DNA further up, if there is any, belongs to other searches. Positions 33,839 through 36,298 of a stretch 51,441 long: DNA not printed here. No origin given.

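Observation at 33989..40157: Tightly coupled pncC, three tandem class-B-type sortases and a CinA-like/SpoIID fusion, with no sorting-signal substrate nearby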

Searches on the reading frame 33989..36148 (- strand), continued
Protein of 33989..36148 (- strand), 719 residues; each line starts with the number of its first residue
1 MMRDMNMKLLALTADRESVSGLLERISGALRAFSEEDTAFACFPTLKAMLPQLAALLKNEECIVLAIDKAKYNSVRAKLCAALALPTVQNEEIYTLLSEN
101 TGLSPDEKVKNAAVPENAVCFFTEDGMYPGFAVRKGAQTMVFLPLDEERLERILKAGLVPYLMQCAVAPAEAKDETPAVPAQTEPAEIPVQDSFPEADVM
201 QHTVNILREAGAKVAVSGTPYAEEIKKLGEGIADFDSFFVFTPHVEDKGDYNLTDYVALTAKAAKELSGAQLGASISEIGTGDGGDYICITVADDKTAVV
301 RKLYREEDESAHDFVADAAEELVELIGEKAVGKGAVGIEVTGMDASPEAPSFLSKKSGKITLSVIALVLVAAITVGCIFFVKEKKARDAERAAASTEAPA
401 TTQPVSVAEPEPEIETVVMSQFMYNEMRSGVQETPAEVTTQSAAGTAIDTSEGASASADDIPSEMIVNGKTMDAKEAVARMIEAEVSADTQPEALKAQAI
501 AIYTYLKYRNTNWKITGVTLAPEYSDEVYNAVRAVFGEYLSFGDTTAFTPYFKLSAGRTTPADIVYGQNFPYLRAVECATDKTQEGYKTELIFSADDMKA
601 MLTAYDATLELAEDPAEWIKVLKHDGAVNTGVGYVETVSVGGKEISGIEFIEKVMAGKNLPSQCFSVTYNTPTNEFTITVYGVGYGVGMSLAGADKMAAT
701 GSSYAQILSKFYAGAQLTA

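Call 15: search_solved_structures(query=A1, max_evalue=1, show_alignments=2)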
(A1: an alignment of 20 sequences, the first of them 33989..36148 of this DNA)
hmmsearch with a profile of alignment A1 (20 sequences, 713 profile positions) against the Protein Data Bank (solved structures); distinct sequences matched with E-value up to 1: 3.
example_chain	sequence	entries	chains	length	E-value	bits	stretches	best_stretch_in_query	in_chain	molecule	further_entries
5i1t_A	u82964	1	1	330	2.4e-32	115.3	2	507-711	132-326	Stage II sporulation protein D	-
5txu_A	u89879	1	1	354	2.9e-32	115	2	508-711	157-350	Stage II sporulation protein D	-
4rwr_A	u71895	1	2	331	1.8e-27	99.2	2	468-594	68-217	Stage II sporulation protein D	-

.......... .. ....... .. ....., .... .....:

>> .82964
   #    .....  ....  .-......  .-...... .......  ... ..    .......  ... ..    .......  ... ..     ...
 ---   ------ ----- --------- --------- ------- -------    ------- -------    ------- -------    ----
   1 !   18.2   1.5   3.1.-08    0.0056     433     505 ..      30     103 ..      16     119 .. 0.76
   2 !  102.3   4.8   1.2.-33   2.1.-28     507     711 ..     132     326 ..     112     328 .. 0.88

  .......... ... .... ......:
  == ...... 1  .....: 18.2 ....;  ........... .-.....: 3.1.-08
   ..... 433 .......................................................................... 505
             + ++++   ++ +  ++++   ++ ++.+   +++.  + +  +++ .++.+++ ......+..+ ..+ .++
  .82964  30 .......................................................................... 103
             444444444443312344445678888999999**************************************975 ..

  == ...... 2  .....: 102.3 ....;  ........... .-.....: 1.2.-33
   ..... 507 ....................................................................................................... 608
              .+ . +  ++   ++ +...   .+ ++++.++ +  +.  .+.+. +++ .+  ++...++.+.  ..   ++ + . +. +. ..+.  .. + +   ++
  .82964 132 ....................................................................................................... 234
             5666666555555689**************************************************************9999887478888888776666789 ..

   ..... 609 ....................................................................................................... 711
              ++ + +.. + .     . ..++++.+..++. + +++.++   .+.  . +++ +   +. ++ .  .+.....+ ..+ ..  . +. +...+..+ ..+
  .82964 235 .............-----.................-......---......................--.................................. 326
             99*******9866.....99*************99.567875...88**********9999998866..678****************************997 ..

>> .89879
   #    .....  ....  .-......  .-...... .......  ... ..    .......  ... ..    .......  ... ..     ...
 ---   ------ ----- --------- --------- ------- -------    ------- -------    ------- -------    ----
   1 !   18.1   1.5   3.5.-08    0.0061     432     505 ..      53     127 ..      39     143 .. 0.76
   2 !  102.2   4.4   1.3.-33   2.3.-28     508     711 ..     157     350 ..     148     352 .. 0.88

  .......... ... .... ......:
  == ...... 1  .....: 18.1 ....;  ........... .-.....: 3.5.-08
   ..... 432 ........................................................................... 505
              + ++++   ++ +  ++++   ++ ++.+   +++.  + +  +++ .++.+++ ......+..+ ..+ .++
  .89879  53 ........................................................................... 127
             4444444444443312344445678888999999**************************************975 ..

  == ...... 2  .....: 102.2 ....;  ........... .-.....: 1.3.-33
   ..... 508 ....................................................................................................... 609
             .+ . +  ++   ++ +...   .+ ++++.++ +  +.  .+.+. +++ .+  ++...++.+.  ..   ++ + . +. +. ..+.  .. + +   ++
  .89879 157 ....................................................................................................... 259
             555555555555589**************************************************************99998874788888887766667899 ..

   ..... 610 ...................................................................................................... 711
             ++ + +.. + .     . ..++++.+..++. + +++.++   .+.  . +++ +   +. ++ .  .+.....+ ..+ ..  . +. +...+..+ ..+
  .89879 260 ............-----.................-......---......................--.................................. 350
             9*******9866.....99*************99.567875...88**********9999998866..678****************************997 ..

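Call 23: list_cluster_members(proteins=[P0054, P0037, P0041, P0040, P0049, P0042])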
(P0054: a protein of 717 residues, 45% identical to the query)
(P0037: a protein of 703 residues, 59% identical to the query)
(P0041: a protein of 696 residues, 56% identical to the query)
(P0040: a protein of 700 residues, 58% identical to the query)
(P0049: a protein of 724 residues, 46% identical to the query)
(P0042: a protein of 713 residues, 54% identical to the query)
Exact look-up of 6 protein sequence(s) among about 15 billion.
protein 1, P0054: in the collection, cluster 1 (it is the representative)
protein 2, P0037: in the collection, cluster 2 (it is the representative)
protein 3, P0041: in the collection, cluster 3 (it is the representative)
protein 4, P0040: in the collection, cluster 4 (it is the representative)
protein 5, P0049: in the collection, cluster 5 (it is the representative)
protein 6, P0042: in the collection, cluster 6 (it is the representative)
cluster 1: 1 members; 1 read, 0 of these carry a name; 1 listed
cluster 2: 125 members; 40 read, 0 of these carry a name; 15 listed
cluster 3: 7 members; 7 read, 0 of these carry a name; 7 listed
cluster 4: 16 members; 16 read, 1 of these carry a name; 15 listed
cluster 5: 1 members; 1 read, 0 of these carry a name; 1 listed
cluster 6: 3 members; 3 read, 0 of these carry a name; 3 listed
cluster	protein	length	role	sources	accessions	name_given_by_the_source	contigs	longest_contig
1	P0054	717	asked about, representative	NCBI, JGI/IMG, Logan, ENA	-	-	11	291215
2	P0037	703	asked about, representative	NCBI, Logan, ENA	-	-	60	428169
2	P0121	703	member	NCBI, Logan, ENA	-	-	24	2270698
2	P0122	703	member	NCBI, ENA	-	-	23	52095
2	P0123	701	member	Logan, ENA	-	-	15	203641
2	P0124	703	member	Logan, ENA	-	-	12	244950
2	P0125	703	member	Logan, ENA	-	-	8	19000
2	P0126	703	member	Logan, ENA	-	-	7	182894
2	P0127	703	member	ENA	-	-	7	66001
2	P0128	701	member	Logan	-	-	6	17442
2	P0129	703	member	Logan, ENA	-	-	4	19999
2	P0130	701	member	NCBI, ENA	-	-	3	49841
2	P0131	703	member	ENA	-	-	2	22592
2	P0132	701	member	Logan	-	-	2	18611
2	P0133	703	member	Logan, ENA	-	-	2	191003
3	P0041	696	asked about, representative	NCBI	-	-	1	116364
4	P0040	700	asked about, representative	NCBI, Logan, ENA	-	-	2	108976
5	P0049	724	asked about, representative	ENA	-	-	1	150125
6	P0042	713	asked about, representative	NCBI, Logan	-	-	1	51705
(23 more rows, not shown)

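Call 28: predict_structure(alignment_id=A1)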
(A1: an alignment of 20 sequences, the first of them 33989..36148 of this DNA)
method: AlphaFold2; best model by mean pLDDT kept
length: 719 residues; sequences in the alignment: 20
mean_pLDDT: 79.1   pTM: 0.44
mean pLDDT of the five models: 79.1, 77.2, 77.2, 75.2, 72.6
residues with pLDDT >= 90: 291; 70-90: 266; 50-70: 61; < 50: 101
segments of 3 or more residues with pLDDT < 50: 1-3, 167-184, 186-196, 334-355, 396-412, 433-458
pLDDT, mean of each block of 10 residues (from residue 1): 72 89 91 80 89 84 93 90 84 92 88 91 91 86 94 91 65 29 32 50 88 87 88 87 63 76 85 90 79 83 85 90 89 51 34 46 63 62 69 46 35 73 84 43 27 41 87 94 89 97 90 86 93 94 89 91 85 88 87 95 92 93 79 88 91 88 93 94 91 93 95 88
secondary structure, 60 per line:
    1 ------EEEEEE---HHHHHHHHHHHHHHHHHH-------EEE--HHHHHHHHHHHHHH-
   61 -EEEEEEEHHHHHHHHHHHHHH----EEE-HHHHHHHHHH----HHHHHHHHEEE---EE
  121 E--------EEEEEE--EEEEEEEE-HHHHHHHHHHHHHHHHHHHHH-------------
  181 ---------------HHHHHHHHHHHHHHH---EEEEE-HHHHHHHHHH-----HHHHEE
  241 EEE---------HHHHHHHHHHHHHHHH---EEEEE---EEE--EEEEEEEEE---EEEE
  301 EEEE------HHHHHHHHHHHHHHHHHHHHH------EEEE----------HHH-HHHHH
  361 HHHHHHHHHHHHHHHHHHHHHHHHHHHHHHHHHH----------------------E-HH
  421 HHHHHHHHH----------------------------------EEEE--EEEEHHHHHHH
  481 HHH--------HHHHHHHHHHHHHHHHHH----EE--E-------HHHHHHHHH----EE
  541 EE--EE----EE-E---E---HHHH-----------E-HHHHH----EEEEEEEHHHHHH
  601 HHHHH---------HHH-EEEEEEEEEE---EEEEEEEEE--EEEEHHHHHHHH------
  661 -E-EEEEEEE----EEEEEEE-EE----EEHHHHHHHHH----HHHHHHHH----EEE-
elements in order (helices of 4 or more, strands of 3 or more residues): E7-12 H16-33 E41-43 H46-59 E62-68 H69-82 E87-89 H91-100 H105-112 E113-115 E119-121 E130-135 E138-145 H147-167 H196-210 E214-218 H220-229 H235-238 E239-243 H253-268 E272-276 E280-282 E285-293 E297-304 H311-331 E338-341 H356-394 H419-429 E464-467 E470-473 H474-483 H492-509 H526-534 E539-542 H562-565 H579-583 E588-594 H595-605 E619-628 E632-640 E643-646 H647-654 E664-670 E675-681 H691-699 H704-711 E716-718

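Call 32: fold_search(model_id=the predicted structure, library=pdb)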
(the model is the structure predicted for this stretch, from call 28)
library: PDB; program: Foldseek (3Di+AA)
matches with E <= 10: 892; with E <= 0.001: 25
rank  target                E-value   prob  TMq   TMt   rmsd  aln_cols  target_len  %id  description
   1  5i1t_A                4.6e-19  1.00  0.32  0.77   3.2       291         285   26  2.6 Angstrom Resolution Crystal Structure of Stage II Sporulation Protein D (SpoIID) from Clostridium difficile in Com (released 2016-05-25)
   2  4rwr_A                4.2e-16  1.00  0.29  0.74   5.1       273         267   23  2.1 Angstrom Crystal Structure of Stage II Sporulation Protein D from Bacillus anthracis (released 2014-12-17)
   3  4rwr_B                9.7e-16  1.00  0.30  0.76   4.1       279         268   24  2.1 Angstrom Crystal Structure of Stage II Sporulation Protein D from Bacillus anthracis (released 2014-12-17)
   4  4ct8_A                1.6e-11  1.00  0.19  0.33  22.6       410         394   12  Competence or damage-inducible protein CinA from Thermus thermophilus (released 2014-10-15)
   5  4cta_A                2.0e-11  1.00  0.20  0.34  22.2       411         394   12  Competence or damage-inducible protein CinA from Thermus thermophilus (released 2014-10-15)
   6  4uux_A                2.2e-11  1.00  0.19  0.34  21.6       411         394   12  Competence or damage-inducible protein CinA from Thermus thermophilus (released 2014-10-15)
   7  4ct8_B                2.5e-11  1.00  0.20  0.35  22.6       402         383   12  Competence or damage-inducible protein CinA from Thermus thermophilus (released 2014-10-15)
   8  3kbq_B                6.3e-06  1.00  0.19  0.69   3.7       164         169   14  The crystal structure of the protein CinA with unknown function from Thermoplasma acidophilum (released 2009-12-15)
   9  6mr3_A                8.3e-06  1.00  0.18  0.49   3.3       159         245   14  Crystal structure of the competence-damaged protein (CinA) superfamily protein from Streptococcus mutans (released 2018-10-24)
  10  5vu3_H                8.8e-06  1.00  0.17  0.67   5.0       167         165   11  Crystal structure of the competence-damaged protein (CinA) superfamily protein ECL_02051 from Enterobacter cloacae (released 2017-06-14)
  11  5vu3_A                9.3e-06  1.00  0.17  0.64   5.4       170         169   11  Crystal structure of the competence-damaged protein (CinA) superfamily protein ECL_02051 from Enterobacter cloacae (released 2017-06-14)
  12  3kbq_A                1.0e-05  1.00  0.18  0.69   3.5       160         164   14  The crystal structure of the protein CinA with unknown function from Thermoplasma acidophilum (released 2009-12-15)
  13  5vu3_E                1.4e-05  1.00  0.17  0.66   4.9       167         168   12  Crystal structure of the competence-damaged protein (CinA) superfamily protein ECL_02051 from Enterobacter cloacae (released 2017-06-14)
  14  5vu3_B                1.5e-05  1.00  0.17  0.65   5.4       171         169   11  Crystal structure of the competence-damaged protein (CinA) superfamily protein ECL_02051 from Enterobacter cloacae (released 2017-06-14)
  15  6mr3_C                1.8e-05  1.00  0.17  0.49   3.0       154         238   14  Crystal structure of the competence-damaged protein (CinA) superfamily protein from Streptococcus mutans (released 2018-10-24)
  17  5vu3_C                2.8e-05  1.00  0.17  0.66   5.0       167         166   11  Crystal structure of the competence-damaged protein (CinA) superfamily protein ECL_02051 from Enterobacter cloacae (released 2017-06-14)
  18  5vu3_D                3.2e-05  1.00  0.17  0.65   5.0       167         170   11  Crystal structure of the competence-damaged protein (CinA) superfamily protein ECL_02051 from Enterobacter cloacae (released 2017-06-14)
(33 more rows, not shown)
